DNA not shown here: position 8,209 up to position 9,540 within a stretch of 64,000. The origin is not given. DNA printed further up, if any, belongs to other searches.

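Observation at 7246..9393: Tandemly duplicated radical-SAM/SPASM protein whose second half has lost the [4Fe-4S]-binding CxxxCxxC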

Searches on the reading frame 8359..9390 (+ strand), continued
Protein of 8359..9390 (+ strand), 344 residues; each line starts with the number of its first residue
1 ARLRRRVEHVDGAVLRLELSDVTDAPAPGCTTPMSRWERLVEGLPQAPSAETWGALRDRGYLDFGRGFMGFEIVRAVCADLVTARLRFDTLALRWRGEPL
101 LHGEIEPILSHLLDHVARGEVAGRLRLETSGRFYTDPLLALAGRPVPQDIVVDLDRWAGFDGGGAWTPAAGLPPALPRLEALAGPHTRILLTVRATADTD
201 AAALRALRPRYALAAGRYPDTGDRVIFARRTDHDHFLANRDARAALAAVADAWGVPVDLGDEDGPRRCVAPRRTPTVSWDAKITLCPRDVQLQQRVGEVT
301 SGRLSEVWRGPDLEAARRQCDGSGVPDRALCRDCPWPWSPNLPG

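Call 68: find_encoding_contigs(protein=P0154, flank=8000, max_places=3)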
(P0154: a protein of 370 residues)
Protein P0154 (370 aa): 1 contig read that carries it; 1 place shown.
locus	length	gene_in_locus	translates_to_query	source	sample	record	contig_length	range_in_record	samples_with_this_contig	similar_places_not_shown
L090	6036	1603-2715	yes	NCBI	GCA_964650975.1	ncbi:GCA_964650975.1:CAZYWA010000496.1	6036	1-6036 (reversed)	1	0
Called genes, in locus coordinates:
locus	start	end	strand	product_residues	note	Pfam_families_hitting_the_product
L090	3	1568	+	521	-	?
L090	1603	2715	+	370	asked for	PF04055:Radical_SAM, PF13186:SPASM (weak)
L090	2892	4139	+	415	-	PF07588:DUF1554 (faint)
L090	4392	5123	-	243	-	PF00535:Glycos_transf_2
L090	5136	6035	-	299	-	?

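Call 91: find_encoding_contigs(protein=P0149, flank=8000, max_places=3)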
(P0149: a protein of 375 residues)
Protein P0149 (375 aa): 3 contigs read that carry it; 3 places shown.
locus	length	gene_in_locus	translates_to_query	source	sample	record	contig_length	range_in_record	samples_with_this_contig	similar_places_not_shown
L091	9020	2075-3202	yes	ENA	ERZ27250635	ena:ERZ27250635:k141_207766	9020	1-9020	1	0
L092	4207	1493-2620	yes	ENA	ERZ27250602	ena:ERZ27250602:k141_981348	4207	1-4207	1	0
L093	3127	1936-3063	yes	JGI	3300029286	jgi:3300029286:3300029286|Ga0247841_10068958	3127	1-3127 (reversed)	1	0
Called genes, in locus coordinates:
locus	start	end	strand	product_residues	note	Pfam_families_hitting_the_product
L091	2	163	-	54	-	?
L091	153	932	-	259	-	PF04055:Radical_SAM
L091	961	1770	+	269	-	PF04055:Radical_SAM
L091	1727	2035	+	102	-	PF13186:SPASM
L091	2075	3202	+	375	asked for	PF04055:Radical_SAM, PF13186:SPASM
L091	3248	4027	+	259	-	PF04055:Radical_SAM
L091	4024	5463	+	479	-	PF02310:B12-binding, PF04055:Radical_SAM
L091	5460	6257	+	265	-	PF13186:SPASM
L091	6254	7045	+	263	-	PF04055:Radical_SAM (weak)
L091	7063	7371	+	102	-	PF13186:SPASM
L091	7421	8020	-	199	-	PF22600:MTPAP-like_central (faint), PF01909:NTP_transf_2, PF18765:Polbeta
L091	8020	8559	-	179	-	-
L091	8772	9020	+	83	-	?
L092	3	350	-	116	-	?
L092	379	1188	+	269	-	PF04055:Radical_SAM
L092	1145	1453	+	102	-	PF13186:SPASM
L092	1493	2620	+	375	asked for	PF04055:Radical_SAM, PF13186:SPASM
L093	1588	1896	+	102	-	PF13186:SPASM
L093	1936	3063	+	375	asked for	PF04055:Radical_SAM, PF13186:SPASM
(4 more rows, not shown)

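Call 92: find_encoding_contigs(protein=P0207, flank=8000, max_places=2)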
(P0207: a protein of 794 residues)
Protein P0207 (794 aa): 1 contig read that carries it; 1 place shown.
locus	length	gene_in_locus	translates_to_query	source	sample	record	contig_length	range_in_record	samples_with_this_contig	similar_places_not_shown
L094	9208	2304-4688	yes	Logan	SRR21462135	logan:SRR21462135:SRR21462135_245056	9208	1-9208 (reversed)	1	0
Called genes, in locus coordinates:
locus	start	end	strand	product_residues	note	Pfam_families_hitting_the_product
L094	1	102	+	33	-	?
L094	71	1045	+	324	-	PF04055:Radical_SAM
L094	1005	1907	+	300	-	-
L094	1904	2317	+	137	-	-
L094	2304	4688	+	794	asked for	PF04055:Radical_SAM (weak), PF13186:SPASM, PF13439:Glyco_transf_4, PF13579:Glyco_trans_4_4, PF20706:GT4-conflict, PF00534:Glycos_transf_1, PF13524:Glyco_trans_1_2, PF13692:Glyco_trans_1_4, +1 more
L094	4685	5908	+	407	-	PF04932:Wzy_C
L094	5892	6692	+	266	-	PF01061:ABC2_membrane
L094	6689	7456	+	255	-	PF10370:Rv2993c-like_N, PF01557:FAA_hydrolase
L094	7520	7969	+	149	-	-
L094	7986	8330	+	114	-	PF02261:Asp_decarbox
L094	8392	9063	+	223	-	PF19027:DUF5752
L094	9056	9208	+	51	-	?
